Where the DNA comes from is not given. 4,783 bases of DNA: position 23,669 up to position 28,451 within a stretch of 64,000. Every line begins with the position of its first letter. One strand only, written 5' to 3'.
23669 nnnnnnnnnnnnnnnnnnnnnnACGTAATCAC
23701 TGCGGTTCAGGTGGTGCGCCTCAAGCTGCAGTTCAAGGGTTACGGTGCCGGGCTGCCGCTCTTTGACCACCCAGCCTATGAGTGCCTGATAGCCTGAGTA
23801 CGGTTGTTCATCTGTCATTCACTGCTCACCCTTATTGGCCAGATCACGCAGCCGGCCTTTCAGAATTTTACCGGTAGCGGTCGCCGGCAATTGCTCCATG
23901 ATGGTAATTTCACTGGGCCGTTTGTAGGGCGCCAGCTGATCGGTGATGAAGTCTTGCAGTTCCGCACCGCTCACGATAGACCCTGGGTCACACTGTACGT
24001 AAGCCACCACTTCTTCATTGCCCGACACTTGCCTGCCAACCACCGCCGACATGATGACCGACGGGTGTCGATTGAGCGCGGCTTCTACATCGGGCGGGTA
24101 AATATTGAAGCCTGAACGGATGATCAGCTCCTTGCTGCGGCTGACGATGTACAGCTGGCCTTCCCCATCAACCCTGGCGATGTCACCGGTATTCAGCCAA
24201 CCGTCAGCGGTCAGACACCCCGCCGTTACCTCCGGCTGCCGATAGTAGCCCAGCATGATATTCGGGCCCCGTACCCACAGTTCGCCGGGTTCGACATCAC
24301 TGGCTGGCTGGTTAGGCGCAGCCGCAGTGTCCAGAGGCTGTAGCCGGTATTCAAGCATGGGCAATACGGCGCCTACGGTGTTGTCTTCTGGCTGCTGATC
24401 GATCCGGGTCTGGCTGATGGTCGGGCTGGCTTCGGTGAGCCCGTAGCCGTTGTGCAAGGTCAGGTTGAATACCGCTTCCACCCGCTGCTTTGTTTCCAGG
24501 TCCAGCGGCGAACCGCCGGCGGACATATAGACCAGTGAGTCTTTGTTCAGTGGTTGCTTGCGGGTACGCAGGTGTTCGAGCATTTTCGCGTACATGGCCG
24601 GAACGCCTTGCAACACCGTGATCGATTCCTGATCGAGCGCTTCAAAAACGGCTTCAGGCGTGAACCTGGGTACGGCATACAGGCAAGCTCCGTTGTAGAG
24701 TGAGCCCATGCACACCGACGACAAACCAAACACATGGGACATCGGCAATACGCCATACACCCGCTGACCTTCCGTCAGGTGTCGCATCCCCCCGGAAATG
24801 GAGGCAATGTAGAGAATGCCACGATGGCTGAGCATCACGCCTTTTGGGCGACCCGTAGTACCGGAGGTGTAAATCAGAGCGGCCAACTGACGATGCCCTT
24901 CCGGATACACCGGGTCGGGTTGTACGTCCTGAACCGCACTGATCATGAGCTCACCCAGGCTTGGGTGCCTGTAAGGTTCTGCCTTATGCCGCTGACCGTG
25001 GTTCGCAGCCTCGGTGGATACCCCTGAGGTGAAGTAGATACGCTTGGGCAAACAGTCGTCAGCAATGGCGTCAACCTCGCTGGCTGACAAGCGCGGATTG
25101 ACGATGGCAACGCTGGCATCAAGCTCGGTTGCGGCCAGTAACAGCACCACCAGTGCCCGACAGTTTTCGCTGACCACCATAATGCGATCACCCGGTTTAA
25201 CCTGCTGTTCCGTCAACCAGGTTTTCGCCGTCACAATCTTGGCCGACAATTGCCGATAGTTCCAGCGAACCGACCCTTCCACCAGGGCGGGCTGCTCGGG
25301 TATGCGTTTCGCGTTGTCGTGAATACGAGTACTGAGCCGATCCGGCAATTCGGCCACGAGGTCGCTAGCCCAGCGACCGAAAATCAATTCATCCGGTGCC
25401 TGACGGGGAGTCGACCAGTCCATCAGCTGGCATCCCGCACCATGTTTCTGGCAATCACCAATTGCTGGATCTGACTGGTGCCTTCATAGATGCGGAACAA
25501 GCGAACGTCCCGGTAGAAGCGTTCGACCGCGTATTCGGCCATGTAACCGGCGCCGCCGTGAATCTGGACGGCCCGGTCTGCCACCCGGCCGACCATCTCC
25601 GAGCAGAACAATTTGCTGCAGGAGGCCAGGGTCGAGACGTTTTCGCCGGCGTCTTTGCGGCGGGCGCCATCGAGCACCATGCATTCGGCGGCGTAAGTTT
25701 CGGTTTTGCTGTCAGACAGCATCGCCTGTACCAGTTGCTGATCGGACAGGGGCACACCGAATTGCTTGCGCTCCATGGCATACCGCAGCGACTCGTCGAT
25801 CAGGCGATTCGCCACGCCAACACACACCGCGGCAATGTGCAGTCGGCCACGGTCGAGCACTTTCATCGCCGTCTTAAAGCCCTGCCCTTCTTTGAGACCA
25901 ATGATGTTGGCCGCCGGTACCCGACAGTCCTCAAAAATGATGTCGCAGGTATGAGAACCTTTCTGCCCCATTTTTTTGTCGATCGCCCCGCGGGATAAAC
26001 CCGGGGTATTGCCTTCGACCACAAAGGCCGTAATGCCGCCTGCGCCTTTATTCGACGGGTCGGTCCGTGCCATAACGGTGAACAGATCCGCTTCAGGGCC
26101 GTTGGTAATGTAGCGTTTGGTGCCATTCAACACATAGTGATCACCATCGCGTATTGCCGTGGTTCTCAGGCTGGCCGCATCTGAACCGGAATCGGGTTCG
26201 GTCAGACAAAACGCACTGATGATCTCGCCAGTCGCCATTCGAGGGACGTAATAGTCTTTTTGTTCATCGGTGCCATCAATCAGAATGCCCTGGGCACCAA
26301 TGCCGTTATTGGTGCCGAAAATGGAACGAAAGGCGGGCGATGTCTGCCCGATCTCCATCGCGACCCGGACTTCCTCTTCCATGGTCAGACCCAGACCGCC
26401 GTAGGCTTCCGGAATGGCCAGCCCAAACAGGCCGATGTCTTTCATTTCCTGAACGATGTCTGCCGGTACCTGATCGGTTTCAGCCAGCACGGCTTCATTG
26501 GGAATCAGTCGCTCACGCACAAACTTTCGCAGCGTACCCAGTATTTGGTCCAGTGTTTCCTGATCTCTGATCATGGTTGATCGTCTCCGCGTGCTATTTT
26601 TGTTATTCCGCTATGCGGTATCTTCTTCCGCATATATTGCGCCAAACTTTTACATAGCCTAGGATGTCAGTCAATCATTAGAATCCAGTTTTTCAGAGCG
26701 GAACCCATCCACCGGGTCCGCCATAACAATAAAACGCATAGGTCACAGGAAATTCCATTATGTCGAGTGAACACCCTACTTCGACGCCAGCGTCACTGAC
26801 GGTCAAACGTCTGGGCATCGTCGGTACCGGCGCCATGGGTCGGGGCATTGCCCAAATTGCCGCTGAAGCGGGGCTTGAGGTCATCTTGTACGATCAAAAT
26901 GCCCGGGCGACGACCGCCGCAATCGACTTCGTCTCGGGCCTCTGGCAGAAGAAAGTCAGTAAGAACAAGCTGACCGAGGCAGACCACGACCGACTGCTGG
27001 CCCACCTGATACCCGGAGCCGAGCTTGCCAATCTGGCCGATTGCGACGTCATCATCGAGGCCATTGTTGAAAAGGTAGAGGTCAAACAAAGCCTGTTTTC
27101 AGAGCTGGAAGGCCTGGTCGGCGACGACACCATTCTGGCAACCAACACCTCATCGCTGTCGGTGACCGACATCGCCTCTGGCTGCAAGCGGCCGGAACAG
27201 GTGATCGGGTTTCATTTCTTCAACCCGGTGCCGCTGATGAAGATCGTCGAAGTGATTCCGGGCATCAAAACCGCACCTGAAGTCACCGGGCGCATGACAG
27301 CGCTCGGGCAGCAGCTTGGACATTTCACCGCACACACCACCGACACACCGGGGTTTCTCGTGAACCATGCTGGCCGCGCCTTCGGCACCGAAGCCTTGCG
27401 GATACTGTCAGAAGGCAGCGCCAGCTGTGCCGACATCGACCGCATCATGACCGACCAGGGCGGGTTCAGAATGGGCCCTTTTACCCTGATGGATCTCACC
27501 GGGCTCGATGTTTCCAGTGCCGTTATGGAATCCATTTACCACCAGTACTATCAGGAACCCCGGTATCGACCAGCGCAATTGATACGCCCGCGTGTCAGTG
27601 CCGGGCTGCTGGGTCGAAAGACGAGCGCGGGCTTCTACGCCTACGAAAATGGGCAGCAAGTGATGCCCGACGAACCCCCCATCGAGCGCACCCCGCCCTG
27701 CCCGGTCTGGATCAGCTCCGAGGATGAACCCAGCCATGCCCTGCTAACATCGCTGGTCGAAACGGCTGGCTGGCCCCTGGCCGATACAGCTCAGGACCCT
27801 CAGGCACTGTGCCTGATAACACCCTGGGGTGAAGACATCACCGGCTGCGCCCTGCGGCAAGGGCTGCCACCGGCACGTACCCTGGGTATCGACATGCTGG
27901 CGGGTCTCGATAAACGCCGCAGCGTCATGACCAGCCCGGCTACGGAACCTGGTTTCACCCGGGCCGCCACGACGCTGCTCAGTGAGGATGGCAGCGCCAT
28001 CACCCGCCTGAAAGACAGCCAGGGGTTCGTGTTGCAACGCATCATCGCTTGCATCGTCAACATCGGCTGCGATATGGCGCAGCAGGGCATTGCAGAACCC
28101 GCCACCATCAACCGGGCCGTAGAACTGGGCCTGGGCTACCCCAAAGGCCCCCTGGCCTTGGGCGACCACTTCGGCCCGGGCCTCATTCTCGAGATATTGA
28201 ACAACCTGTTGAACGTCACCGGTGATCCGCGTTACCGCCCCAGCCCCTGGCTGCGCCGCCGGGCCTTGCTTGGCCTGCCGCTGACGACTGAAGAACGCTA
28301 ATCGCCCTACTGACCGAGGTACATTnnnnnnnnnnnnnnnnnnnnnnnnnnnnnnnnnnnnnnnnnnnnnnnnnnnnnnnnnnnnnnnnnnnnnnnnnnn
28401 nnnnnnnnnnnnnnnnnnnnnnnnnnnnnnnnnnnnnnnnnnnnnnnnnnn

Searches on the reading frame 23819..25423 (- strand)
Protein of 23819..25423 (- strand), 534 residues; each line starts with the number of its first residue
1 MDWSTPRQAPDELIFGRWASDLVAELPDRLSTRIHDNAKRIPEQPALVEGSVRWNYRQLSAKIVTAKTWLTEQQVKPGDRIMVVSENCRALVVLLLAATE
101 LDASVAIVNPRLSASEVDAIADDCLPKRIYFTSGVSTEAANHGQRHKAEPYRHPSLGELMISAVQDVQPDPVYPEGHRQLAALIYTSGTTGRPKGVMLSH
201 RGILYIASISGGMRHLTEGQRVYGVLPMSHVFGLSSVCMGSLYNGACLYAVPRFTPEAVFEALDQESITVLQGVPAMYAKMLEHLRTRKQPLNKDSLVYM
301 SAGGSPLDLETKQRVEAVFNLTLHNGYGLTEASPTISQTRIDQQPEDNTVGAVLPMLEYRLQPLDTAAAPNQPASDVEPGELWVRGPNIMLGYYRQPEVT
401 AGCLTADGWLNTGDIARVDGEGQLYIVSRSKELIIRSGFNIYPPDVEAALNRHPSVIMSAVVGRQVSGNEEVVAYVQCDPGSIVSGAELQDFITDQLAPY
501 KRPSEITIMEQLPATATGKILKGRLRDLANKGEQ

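Call 15: search_protein_families(library=ncbifam, proteins=[window:23819-25423:-], max_evalue=0.00001)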
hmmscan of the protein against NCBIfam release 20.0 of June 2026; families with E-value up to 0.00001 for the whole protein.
window:23819-25423:- (534 aa): 106 families (the best 25 are shown)
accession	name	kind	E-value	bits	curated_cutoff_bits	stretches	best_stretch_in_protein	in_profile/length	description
NF004837.0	PRK06187.1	subfamily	1.6e-103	346.7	476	1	30-532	10-525/531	long-chain-fatty-acid--CoA ligase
NF004114.0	PRK05605.1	equivalog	7.7e-86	288.6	766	2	177-528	220-568/575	long-chain-fatty-acid--CoA ligase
NF005801.1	PRK07656.1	equivalog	5.1e-84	282.7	657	1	34-526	7-500/500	FadD3 family acyl-CoA ligase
NF009233.0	PRK12583.1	subfamily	1.2e-83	281.4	832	2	181-529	204-550/558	fatty acid CoA ligase family protein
NF005702.0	PRK07514.1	subfamily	1.2e-80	271.3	558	1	44-528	19-499/506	malonyl-CoA synthase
NF005307.0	PRK06839.1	equivalog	3e-76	257.1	748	1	34-528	8-492/496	o-succinylbenzoate--CoA ligase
NF005714.0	PRK07529.1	subfamily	1.9e-75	254.5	632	1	176-529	216-576/640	acyl-CoA synthetase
NF052269.1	Staph_lig_FadD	equivalog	2.7e-75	253.6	650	1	42-531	14-495/499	long-chain-fatty-acid--CoA ligase FadD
NF006181.0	PRK08314.1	subfamily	4.8e-72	243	705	2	165-530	191-555/563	long-chain-fatty-acid--CoA ligase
NF002966.0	PRK03640.1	equivalog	1.4e-70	238.3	556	1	36-530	10-481/483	o-succinylbenzoate--CoA ligase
NF006572.0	PRK09088.1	equivalog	3.1e-70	237.2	696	1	37-529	10-487/491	acyl-CoA synthetase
NF006182.0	PRK08316.1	subfamily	1.7e-69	234.7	663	1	34-529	17-517/523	fatty acyl-CoA synthetase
TIGR01923.1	menE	equivalog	1.1e-67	228.9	330.15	1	56-522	2-439/442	o-succinylbenzoate--CoA ligase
NF004511.1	PRK05852.1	equivalog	3.2e-65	220.7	650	1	34-524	5-499/505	FadD7 family fatty acid--CoA ligase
NF005858.0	PRK07787.1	subfamily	4.5e-64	216.6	575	1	50-526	18-469/471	acyl-CoA synthetase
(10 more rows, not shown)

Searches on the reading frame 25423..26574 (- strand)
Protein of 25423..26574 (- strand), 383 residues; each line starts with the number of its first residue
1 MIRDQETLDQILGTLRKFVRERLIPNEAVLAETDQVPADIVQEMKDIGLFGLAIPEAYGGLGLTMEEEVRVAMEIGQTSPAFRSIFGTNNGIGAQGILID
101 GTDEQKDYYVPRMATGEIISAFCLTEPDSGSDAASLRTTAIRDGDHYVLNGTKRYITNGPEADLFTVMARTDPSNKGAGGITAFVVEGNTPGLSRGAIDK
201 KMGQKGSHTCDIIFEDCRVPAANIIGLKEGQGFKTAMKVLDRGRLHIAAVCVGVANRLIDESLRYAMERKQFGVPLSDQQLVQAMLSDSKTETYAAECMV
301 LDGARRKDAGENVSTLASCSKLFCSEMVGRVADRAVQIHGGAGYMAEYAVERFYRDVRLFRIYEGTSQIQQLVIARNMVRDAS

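Call 72: search_protein_families(library=pfam, proteins=[window:25423-26574:-], max_evalue=0.00001)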
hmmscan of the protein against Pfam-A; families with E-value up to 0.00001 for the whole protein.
window:25423-26574:- (383 aa): 5 families
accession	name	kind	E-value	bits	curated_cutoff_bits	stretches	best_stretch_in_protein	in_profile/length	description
PF00441.29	Acyl-CoA_dh_1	-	2.7e-49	167.6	22.4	1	230-378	1-149/150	Acyl-CoA dehydrogenase, C-terminal domain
PF02771.21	Acyl-CoA_dh_N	-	3.9e-29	101.7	22.9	1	6-117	2-113/113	Acyl-CoA dehydrogenase, N-terminal domain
PF02770.24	Acyl-CoA_dh_M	-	1.3e-28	99.5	33.3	1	121-217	1-97/97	Acyl-CoA dehydrogenase, middle domain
PF08028.16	Acyl-CoA_dh_2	-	9e-20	71.8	22.7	1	246-367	2-133/134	Acyl-CoA dehydrogenase, C-terminal domain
PF22924.1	ACOX_C_alpha1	-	9.6e-08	32.4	27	1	306-378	96-168/169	Acyl-CoA oxidase, C-alpha1 domain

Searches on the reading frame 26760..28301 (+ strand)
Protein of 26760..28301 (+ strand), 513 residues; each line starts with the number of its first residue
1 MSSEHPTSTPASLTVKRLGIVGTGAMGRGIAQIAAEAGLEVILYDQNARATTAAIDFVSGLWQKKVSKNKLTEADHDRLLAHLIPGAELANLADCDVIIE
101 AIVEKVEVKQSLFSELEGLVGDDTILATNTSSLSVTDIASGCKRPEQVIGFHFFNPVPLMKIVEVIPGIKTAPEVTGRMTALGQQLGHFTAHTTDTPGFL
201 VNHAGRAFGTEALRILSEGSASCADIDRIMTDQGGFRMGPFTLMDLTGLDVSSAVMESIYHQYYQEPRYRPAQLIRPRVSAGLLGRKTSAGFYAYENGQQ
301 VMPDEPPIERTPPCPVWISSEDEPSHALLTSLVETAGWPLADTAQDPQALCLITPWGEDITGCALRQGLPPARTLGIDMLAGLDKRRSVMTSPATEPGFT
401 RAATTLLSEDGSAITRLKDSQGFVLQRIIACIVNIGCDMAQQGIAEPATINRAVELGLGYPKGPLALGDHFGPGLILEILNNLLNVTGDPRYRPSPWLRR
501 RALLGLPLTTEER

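Call 72: search_protein_families(library=pfam, proteins=[window:26760-28301:+], max_evalue=0.00001)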
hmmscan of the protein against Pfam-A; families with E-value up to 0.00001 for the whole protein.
window:26760-28301:+ (513 aa): 3 families
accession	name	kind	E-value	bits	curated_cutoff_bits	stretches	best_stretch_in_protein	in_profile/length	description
PF02737.24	3HCDH_N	-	5.7e-55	186.5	22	1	18-192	2-176/180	3-hydroxyacyl-CoA dehydrogenase, NAD binding domain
PF00725.27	3HCDH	-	1.8e-47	160.3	22.1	2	198-295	1-97/97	3-hydroxyacyl-CoA dehydrogenase, C-terminal domain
PF02826.25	2-Hacid_dh_C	-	9.8e-07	28.7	25.1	1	10-52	31-73/178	D-isomer specific 2-hydroxyacid dehydrogenase, NAD binding domain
